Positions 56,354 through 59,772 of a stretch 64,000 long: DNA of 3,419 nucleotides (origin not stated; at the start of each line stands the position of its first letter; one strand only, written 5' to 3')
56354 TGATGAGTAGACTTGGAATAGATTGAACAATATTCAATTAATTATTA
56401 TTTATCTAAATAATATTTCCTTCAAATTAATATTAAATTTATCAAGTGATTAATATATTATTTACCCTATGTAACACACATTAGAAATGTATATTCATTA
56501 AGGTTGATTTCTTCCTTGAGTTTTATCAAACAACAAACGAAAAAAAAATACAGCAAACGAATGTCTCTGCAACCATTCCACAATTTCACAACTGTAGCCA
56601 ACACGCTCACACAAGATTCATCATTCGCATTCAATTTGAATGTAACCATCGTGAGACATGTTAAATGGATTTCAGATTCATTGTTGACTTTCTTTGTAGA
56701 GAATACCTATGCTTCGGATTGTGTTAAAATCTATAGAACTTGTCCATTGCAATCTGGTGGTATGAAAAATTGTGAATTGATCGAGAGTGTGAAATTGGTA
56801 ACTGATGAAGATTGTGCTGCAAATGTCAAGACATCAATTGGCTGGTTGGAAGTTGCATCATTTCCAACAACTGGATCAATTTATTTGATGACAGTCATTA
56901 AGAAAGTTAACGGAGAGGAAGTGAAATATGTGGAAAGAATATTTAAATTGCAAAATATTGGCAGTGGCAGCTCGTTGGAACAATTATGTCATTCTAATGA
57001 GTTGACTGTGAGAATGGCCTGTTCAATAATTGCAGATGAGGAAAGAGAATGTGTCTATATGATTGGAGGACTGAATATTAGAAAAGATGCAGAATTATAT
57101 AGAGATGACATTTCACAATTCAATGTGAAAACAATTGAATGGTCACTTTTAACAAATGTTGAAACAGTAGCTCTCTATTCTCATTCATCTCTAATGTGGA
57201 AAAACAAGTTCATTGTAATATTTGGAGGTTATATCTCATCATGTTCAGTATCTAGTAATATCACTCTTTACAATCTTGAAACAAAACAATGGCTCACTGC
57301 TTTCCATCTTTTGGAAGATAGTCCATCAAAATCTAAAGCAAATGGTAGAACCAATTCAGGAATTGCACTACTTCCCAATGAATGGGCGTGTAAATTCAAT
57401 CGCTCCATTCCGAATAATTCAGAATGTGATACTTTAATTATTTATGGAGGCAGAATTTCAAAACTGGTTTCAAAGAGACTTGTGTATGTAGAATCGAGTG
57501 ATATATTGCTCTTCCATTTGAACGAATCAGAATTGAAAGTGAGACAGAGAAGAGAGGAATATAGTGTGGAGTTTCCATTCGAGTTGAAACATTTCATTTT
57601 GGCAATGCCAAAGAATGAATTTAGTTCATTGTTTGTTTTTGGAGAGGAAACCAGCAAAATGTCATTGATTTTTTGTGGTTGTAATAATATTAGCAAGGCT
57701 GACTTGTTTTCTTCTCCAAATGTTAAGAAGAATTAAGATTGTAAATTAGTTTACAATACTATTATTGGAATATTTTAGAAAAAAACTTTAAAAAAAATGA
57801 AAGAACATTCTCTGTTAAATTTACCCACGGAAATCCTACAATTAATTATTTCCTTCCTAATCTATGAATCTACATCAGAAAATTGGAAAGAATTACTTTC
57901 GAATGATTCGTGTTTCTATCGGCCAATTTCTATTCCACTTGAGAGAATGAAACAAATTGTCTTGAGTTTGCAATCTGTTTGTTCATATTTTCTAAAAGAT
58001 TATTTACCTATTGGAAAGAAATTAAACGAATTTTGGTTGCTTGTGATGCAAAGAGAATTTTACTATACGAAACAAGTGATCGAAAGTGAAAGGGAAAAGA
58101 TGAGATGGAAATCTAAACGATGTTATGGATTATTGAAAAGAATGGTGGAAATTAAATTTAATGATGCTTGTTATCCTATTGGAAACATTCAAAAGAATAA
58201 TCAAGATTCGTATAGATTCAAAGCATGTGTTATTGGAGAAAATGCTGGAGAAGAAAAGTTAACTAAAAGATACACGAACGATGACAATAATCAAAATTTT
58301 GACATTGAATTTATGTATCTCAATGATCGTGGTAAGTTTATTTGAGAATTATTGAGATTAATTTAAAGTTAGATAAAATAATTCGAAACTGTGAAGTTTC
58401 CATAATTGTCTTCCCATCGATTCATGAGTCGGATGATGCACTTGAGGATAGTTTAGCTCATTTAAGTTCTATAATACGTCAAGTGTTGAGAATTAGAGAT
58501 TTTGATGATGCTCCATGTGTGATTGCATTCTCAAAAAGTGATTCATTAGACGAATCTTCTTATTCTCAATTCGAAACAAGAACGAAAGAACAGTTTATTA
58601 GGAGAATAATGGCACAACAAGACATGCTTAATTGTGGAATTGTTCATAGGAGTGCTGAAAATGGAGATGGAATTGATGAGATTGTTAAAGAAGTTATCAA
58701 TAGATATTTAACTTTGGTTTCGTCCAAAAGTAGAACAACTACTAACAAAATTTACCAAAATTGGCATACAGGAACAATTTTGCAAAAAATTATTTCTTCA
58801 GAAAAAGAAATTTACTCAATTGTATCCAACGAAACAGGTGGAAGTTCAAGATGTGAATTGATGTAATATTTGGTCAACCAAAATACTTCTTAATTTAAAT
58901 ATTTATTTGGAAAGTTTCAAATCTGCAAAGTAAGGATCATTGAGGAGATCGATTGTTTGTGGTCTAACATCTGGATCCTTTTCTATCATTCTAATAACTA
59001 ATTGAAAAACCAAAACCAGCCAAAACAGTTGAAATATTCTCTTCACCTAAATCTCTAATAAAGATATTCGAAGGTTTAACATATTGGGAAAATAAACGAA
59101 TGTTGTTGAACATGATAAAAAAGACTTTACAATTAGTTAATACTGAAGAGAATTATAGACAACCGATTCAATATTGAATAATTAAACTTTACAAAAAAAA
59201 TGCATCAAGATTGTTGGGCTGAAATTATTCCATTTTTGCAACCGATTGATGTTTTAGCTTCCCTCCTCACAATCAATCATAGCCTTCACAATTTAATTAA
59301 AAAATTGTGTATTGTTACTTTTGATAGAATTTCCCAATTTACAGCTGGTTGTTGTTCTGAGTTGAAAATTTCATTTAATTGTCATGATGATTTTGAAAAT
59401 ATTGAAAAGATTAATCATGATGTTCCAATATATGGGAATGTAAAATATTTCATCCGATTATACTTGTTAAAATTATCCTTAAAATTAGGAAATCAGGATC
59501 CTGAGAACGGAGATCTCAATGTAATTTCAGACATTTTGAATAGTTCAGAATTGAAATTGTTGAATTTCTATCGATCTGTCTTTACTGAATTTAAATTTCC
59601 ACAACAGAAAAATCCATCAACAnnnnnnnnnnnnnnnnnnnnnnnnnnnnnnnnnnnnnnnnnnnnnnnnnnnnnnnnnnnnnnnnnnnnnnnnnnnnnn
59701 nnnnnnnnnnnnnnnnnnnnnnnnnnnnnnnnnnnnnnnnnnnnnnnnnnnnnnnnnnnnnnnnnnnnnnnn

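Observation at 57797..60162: Tandem pair of F-box-like proteins carrying degenerate Ras/Rab-like pseudoGTPase domains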

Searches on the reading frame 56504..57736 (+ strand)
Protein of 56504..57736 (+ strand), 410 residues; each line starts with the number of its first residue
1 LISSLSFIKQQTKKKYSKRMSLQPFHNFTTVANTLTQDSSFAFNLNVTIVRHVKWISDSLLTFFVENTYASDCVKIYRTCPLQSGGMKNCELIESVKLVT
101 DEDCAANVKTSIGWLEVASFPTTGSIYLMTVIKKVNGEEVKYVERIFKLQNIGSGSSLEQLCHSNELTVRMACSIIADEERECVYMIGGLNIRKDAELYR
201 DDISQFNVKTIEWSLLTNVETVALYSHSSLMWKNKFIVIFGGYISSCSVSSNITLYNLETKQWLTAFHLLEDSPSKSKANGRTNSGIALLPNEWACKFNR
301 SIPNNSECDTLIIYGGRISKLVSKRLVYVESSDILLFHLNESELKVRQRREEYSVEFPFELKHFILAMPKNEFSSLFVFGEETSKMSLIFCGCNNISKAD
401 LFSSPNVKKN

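Call 5: search_protein_families(library=pfam, proteins=[window:56504-57736:+], max_evalue=10)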
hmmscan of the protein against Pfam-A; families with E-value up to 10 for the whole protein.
window:56504-57736:+ (410 aa): 8 families
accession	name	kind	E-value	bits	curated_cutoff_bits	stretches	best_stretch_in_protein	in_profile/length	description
PF24981.1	Beta-prop_ATRN-LZTR1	-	9.5e-12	45.2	50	1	161-266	139-251/289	Attractin/LZTR1 beta-propeller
PF24681.1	Kelch_KLHDC2_KLHL20_DRC7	-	3.4e-10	40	50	1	160-265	41-143/221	KLHDC2/KLHL20/DRC7 Kelch-repeats domain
PF13964.12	Kelch_6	-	2.8e-08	33.9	25.3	2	226-263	4-40/50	Kelch motif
PF13418.12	Kelch_4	-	3.2e-07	30.6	21.6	1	234-263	12-41/49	Galactose oxidase, central domain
PF07646.21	Kelch_2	-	3.2e-05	24.1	21.3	2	224-263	2-41/48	Kelch motif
PF13415.12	Kelch_3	-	0.00076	20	22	1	234-275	1-38/48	Galactose oxidase, central domain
PF01344.31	Kelch_1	-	0.012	15.6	20.1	1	237-263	14-39/46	Kelch motif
PF24996.1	NANM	-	0.22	10.8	45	1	182-243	64-125/350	N-acetylneuraminate epimerase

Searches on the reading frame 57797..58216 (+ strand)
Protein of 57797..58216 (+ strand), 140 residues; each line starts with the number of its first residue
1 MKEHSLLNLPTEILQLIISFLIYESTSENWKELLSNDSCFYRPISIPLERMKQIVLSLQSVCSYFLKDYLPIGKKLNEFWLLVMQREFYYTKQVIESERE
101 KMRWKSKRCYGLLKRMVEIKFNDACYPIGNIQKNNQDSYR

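Call 38: search_solved_structures(query=A3, max_evalue=10, show_alignments=3)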
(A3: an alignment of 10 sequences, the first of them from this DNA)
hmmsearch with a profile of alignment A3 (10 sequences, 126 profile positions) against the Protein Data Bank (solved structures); distinct sequences matched with E-value up to 10: 6.
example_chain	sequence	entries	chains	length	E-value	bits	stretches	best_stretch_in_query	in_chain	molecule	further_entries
3r2p_A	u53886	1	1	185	0.14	15.3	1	44-93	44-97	Apolipoprotein A-I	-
1av1_A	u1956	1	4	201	0.2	14.9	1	46-93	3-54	APOLIPOPROTEIN A-I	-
3k2s_A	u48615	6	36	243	0.21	14.8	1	44-93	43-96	Apolipoprotein A-I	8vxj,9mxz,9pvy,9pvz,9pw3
2msc_A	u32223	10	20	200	0.29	14.3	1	49-93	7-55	Apolipoprotein A-I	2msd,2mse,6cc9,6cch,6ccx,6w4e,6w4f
4v6m_A0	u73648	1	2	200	0.31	14.2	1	49-93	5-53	Apolipoprotein A-I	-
6pts_A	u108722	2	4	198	0.31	14.2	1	49-93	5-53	Apolipoprotein A-I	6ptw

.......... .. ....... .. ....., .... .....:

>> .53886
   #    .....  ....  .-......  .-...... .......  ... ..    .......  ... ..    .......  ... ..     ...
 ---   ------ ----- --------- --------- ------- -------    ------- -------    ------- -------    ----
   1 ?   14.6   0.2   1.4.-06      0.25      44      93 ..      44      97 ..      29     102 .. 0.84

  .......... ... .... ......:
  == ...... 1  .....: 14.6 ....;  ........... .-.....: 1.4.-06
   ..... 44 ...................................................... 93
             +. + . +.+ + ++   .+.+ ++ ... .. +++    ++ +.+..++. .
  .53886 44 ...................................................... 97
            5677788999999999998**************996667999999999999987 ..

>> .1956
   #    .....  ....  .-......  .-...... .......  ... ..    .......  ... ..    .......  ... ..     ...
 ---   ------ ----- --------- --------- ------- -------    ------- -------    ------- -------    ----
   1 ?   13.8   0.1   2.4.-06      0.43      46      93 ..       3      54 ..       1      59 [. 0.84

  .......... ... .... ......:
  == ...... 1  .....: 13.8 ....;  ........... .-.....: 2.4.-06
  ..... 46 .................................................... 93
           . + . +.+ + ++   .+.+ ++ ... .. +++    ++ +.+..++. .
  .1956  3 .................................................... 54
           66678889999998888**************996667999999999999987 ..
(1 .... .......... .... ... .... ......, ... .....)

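Call 79: search_protein_families(library=pfam, alignment_id=A3, max_evalue=10)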
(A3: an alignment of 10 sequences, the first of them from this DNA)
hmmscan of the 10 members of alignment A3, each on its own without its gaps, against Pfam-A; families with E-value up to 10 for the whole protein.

A. member 1, seq(140 aa): 2 families
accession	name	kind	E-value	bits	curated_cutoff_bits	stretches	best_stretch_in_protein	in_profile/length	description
PF12937.12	F-box-like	-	0.024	14.8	24.3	1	7-42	2-42/47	F-box-like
PF00646.38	F-box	-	0.66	10.4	20.5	1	6-21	1-16/43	F-box domain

B. families by the number of members that match (of 10 scanned): 13 families
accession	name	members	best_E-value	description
PF12937.12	F-box-like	5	0.024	F-box-like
PF00646.38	F-box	3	0.038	F-box domain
PF13013.11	F-box-like_2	1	0.0057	F-box-like domain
PF00250.24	Forkhead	1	0.0086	Forkhead domain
PF21693.2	SWT1_3rd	1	0.013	Transcriptional protein SWT1, C-terminal domain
PF07840.17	FadR_C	1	0.016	FadR C-terminal domain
PF18481.7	DUF5616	1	0.036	Domain of unknown function (DUF5616)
PF16021.10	PDCD7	1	0.041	Programmed cell death protein 7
PF14526.11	Cass2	1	0.043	Integron-associated effector binding protein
PF20716.2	ATPTG10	1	0.049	ATPTG10-like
PF08721.17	Tn7_Tnp_TnsA_C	1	0.051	TnsA endonuclease C terminal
PF08857.17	ParBc_2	1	0.08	Putative ParB-like nuclease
PF09515.15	Thia_YuaJ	1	0.2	Thiamine transporter protein (Thia_YuaJ)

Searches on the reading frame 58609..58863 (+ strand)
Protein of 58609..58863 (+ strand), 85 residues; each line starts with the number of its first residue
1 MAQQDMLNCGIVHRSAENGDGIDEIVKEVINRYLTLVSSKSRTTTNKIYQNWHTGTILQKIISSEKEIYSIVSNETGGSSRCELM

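Call 58: find_encoding_contigs(protein=window:58609-58863:+, flank=3000, max_places=4)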
Protein seq(85 aa) (85 aa): 1 contig read that carries it; 1 place shown.
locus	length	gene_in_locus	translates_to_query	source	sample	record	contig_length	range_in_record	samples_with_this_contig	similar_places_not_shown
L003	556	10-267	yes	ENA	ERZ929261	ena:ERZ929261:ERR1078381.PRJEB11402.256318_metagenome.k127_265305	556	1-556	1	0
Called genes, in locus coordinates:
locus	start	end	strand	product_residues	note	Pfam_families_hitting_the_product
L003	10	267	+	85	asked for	-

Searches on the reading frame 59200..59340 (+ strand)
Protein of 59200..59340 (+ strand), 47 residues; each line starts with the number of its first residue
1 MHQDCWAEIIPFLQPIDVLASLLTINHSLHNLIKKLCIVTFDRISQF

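Call 80: search_protein_families(library=pfam, proteins=[window:59200-59340:+], max_evalue=10)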
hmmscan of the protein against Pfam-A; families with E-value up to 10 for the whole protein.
seq(47 aa): 0 families

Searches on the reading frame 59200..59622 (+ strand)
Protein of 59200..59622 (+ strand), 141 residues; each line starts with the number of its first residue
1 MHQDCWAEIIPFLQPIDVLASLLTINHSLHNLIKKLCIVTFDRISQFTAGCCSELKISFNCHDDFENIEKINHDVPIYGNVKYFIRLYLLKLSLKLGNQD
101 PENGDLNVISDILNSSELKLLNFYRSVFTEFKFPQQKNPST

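Call 39: search_solved_structures(query=A4, max_evalue=10, show_alignments=3)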
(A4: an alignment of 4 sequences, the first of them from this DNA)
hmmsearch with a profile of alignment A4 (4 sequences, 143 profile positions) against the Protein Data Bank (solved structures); distinct sequences matched with E-value up to 10: 8.
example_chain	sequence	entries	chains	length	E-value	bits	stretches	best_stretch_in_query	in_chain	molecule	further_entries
7z4y_A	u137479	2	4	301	0.28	14.5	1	64-107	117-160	Zinc finger CCHC domain-containing protein 8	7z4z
5ft0_A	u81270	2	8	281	0.6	13.5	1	42-105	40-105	GP37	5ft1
5gu6_A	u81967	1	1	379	0.72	13.2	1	104-129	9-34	Endoplasmic reticulum resident protein 44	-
5xwm_A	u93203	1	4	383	0.73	13.2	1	104-129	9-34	Endoplasmic reticulum resident protein 44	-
5gu7_C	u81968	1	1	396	0.76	13.1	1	104-129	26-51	Endoplasmic reticulum resident protein 44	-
7s7b_B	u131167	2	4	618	0.78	13.1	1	64-107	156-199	Zinc finger CCHC domain-containing protein 8,Zinc finger CCHC domain-containing protein 8 | Zinc finger CCHC domain-containing protein 8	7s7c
2r2j_A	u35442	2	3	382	0.81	13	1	104-129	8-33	Thioredoxin domain-containing protein 4 | Endoplasmic reticulum resident protein 44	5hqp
7z52_A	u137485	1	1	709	0.96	12.8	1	64-107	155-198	Zinc finger CCHC domain-containing protein 8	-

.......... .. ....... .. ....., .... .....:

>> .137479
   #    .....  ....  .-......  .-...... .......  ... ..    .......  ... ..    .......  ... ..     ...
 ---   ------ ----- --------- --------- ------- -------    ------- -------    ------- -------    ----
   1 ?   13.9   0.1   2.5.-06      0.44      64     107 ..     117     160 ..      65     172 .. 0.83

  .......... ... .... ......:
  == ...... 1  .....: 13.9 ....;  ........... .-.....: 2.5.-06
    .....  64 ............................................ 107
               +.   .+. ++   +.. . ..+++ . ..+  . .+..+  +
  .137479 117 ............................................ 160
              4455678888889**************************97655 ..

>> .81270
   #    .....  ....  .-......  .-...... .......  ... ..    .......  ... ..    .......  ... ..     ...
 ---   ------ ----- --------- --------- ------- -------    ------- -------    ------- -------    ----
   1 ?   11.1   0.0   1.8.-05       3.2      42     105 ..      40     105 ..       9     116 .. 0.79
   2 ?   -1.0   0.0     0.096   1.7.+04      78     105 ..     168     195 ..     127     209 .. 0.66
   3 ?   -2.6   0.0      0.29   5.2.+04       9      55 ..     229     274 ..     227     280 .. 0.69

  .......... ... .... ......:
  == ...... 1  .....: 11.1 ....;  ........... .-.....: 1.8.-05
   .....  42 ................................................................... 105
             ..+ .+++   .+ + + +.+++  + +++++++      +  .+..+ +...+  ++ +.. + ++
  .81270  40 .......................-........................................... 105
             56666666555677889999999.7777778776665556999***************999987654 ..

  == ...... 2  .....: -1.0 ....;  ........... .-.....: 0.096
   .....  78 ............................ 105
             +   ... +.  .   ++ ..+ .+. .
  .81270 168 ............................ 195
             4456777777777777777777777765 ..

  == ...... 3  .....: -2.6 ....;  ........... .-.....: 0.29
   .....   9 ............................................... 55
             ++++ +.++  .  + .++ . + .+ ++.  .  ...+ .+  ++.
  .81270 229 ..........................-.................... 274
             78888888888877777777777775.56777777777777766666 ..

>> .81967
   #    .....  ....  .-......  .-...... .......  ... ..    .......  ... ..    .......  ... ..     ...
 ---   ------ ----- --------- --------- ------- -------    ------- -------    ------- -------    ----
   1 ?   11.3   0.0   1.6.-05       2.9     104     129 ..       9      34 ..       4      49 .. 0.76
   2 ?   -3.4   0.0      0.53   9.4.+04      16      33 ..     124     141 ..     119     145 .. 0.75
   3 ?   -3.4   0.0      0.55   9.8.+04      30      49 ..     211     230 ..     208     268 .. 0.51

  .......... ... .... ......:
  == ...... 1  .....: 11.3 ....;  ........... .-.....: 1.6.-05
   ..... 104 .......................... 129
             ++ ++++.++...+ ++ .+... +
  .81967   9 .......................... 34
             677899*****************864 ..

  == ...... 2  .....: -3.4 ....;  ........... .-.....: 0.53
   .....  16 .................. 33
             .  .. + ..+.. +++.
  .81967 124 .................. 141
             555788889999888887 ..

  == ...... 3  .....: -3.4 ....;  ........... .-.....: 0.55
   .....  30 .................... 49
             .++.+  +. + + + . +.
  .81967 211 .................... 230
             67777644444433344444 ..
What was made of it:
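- Profiles of the N-extensions find no F-box protein among PDB sequences (calls 38, 39). PDB sequence searches with both profiles return only spurious hits: ApoA-I, ZCCHC8, ERp44 (calls 38, 39).
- Tried and rejected: Only spurious weak hits: ApoA-I, ZCCHC8, ERp44 (calls 38, 39).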

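Call 78: search_protein_families(library=pfam, alignment_id=A4, max_evalue=10)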
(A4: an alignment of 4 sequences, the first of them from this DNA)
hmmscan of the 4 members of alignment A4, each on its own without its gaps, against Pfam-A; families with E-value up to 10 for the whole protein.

A. member 1, seq(141 aa): 0 families

B. families by the number of members that match (of 4 scanned): 2 families
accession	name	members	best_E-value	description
PF00646.38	F-box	2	0.00076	F-box domain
PF01920.25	Prefoldin_2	1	0.12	Prefoldin subunit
